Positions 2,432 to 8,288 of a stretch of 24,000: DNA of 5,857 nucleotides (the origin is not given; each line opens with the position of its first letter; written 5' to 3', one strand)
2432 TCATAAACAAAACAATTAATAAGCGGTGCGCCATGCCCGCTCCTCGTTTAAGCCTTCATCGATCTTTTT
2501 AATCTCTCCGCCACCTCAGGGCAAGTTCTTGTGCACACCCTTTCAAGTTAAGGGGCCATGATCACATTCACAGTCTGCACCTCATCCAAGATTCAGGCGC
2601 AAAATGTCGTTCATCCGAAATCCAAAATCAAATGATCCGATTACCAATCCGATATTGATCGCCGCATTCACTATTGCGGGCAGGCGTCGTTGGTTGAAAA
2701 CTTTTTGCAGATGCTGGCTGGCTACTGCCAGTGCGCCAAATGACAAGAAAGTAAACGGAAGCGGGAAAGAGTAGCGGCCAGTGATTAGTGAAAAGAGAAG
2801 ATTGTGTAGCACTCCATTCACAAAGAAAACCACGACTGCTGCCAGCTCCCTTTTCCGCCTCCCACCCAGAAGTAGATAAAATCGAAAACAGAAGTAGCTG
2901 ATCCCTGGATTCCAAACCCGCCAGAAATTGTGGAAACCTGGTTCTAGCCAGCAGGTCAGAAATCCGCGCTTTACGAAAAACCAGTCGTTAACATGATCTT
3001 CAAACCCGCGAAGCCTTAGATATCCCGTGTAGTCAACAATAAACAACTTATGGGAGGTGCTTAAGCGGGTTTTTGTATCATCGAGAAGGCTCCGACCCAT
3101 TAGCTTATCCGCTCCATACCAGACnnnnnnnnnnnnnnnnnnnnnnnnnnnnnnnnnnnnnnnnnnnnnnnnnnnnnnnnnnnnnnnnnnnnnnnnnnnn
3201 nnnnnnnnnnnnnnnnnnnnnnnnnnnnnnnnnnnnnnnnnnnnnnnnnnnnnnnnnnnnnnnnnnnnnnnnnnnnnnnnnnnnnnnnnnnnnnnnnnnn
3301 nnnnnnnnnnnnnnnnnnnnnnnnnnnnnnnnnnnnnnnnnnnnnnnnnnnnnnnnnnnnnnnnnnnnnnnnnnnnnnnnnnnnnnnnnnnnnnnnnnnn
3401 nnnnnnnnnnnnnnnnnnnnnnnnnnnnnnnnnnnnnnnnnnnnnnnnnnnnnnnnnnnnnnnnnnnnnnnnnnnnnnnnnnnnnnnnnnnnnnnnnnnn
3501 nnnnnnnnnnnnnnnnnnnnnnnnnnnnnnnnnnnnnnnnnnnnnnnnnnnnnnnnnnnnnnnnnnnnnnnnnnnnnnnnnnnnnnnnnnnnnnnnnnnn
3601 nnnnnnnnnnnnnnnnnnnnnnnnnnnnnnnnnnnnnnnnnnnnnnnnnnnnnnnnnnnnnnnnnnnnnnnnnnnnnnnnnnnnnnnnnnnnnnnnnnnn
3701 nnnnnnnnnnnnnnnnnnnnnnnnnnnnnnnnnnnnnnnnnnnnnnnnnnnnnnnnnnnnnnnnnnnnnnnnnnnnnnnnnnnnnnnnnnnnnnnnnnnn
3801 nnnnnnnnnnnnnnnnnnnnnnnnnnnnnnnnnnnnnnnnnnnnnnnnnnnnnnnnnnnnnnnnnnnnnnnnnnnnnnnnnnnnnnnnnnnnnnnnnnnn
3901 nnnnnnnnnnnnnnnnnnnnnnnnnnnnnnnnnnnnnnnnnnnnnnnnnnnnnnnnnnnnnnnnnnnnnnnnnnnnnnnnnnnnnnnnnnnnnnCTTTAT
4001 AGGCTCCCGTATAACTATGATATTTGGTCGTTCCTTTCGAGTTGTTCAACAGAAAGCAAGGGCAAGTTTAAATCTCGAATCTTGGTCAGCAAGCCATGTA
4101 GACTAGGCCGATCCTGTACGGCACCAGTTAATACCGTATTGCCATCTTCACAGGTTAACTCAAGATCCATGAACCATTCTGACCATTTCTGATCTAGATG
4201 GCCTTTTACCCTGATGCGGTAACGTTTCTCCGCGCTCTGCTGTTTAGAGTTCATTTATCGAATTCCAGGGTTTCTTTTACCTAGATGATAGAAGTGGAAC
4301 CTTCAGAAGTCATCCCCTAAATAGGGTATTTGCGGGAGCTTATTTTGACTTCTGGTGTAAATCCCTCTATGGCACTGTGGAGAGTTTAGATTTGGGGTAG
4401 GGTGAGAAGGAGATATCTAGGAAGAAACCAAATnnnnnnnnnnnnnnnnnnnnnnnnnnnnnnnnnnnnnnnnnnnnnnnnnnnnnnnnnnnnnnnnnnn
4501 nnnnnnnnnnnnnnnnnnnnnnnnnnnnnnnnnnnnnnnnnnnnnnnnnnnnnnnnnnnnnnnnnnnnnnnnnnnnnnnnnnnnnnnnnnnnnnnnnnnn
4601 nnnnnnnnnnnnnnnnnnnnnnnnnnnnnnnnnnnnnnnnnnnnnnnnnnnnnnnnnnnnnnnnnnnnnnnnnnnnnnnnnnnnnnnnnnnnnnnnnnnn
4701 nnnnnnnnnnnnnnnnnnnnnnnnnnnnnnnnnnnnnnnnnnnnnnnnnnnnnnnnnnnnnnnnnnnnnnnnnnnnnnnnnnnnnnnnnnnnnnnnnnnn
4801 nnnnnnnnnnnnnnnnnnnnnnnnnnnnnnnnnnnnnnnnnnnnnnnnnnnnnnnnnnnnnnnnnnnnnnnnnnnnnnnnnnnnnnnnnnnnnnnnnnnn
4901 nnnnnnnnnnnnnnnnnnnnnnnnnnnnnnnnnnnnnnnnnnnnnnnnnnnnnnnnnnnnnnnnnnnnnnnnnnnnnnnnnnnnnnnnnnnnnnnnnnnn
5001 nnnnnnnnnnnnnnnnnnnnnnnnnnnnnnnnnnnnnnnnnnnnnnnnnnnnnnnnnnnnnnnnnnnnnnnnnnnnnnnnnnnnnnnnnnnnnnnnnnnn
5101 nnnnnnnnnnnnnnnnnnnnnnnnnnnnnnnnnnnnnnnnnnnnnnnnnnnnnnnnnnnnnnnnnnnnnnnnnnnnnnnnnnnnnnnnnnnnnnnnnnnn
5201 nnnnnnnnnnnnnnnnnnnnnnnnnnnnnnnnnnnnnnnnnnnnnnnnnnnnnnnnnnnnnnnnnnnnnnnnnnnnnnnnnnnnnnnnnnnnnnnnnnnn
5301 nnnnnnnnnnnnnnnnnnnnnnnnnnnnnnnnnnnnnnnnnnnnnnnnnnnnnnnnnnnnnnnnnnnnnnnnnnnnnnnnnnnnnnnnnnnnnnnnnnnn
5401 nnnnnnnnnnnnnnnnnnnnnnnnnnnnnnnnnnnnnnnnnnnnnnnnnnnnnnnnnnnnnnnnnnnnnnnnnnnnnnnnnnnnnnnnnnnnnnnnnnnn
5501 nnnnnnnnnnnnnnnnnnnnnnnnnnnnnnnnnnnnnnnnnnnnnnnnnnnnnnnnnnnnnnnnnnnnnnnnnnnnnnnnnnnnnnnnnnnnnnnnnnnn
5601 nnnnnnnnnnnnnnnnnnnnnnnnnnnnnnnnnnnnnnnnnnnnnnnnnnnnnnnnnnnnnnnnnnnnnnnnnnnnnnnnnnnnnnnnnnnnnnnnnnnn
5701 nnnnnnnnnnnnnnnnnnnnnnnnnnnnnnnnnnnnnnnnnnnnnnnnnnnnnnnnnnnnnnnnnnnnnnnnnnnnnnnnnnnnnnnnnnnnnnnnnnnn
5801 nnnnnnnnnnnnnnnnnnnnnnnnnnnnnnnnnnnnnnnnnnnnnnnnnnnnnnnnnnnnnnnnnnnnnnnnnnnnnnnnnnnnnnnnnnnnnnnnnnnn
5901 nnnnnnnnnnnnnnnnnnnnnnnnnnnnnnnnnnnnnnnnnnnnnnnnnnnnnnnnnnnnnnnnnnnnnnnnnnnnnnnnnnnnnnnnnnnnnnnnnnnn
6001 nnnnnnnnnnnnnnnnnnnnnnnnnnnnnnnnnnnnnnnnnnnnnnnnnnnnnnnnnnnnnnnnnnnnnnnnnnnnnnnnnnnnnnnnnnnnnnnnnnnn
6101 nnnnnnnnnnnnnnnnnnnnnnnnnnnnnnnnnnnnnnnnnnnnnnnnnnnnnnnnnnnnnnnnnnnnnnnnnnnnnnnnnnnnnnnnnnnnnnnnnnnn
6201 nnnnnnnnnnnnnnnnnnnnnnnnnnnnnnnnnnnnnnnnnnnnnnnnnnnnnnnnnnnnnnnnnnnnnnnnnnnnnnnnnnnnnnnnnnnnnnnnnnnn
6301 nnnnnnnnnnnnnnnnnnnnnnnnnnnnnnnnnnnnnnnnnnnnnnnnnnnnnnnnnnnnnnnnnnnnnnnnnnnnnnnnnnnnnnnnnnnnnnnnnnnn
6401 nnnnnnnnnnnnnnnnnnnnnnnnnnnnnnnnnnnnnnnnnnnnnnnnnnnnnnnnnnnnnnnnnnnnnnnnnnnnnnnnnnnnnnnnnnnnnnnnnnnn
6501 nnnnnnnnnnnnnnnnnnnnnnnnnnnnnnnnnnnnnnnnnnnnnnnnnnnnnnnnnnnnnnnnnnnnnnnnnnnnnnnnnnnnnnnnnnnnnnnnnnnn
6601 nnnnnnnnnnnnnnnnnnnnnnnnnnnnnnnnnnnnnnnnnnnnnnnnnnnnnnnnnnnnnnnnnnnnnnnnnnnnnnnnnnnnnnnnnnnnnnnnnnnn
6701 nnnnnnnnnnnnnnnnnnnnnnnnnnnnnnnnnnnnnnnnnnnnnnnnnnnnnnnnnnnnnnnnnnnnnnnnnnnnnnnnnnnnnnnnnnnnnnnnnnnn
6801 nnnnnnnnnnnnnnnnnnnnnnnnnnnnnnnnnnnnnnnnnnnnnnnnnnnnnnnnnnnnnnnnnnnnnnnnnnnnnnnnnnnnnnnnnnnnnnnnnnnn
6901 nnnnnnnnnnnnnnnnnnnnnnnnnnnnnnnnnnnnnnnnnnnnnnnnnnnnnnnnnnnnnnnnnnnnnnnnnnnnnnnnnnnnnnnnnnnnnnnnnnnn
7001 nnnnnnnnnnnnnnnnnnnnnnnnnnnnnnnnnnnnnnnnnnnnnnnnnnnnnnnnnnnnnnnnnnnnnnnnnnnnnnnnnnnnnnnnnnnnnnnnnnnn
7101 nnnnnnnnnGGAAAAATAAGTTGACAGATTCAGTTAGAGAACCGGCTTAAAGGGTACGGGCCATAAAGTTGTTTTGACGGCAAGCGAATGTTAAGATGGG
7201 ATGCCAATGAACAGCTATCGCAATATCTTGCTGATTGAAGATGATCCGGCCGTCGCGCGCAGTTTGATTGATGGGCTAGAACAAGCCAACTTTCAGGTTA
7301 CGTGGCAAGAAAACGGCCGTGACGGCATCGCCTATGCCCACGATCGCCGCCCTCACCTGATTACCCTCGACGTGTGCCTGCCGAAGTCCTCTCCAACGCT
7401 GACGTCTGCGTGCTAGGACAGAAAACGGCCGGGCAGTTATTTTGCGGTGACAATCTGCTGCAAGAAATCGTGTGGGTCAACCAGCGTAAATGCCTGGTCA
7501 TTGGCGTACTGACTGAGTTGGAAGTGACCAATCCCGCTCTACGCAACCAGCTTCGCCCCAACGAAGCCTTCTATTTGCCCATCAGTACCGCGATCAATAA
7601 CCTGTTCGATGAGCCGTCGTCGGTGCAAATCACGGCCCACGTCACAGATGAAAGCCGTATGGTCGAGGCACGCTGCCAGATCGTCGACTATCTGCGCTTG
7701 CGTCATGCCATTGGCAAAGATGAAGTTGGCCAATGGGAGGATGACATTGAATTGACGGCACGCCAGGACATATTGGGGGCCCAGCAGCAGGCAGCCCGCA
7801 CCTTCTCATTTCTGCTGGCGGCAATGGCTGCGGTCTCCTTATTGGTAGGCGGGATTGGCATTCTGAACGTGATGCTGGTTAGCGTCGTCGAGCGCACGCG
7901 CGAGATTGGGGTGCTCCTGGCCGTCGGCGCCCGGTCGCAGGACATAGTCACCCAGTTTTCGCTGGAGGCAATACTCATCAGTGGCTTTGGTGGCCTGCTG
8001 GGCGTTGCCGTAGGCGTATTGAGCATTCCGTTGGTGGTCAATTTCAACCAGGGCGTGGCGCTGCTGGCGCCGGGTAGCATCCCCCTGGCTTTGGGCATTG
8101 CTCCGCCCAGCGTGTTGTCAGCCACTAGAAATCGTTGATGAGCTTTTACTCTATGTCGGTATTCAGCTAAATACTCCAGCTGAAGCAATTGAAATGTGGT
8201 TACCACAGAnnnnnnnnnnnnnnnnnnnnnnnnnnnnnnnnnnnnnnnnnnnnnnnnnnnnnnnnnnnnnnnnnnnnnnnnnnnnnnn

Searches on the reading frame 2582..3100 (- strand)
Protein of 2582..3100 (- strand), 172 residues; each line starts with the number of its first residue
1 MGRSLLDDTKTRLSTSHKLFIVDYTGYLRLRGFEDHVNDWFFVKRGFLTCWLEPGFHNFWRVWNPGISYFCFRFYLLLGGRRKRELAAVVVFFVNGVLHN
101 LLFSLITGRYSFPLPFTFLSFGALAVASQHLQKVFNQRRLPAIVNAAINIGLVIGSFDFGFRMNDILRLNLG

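Call 42: search_protein_families(library=pfam, proteins=[window:2582-3100:-], max_evalue=0.001)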
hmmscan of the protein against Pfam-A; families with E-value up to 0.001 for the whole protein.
window:2582-3100:- (172 aa): 1 family
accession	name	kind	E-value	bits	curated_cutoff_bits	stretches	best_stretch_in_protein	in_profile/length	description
PF03062.24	MBOAT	-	1.3e-06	28.4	27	1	30-155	200-327/337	MBOAT, membrane-bound O-acyltransferase family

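Call 61: search_protein_families(library=ncbifam, proteins=[window:2582-3100:-], max_evalue=0.01)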
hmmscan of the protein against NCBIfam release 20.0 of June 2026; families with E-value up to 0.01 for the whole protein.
window:2582-3100:- (172 aa): 0 families

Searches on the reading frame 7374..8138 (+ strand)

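Call 42: search_protein_families(library=pfam, proteins=[window:7374-8138:+], max_evalue=0.001)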
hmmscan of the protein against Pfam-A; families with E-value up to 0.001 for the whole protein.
window:7374-8138:+ (254 aa): 2 families
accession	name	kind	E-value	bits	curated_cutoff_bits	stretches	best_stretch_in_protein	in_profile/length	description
PF02687.27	FtsX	-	1.7e-14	54.3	25.5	1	150-233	2-89/120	FtsX-like permease C-terminal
PF12704.14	MacB_PCD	-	5.7e-07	30.5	27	1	3-103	114-204/207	MacB-like periplasmic core domain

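Call 61: search_protein_families(library=ncbifam, proteins=[window:7374-8138:+], max_evalue=0.01)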
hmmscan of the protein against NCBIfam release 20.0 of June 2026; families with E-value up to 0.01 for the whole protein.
window:7374-8138:+ (254 aa): 6 families
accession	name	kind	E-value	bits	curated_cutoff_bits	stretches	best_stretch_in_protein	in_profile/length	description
NF007826.0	PRK10535.1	equivalog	2.7e-33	115.1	966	1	7-223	397-599/648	macrolide ABC transporter ATP-binding protein/permease MacB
TIGR03434.1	ADOP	subfamily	1.6e-17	62.9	622.3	1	8-226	141-352/803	ADOP family duplicated permease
NF038346.1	FtsX_actino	exception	1e-05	25.1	250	1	143-222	178-257/308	permease-like cell division protein FtsX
TIGR02212.1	lolCE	equivalog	6.4e-05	22.1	362.45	1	151-223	269-344/411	lipoprotein-releasing ABC transporter permease subunit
NF038347.1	FtsX_Gpos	exception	0.0018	17.7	225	1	142-216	168-239/296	permease-like cell division protein FtsX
TIGR00439.2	FtsX_Gneg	equivalog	0.0035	16.6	255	1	140-221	166-243/292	permease-like cell division protein FtsX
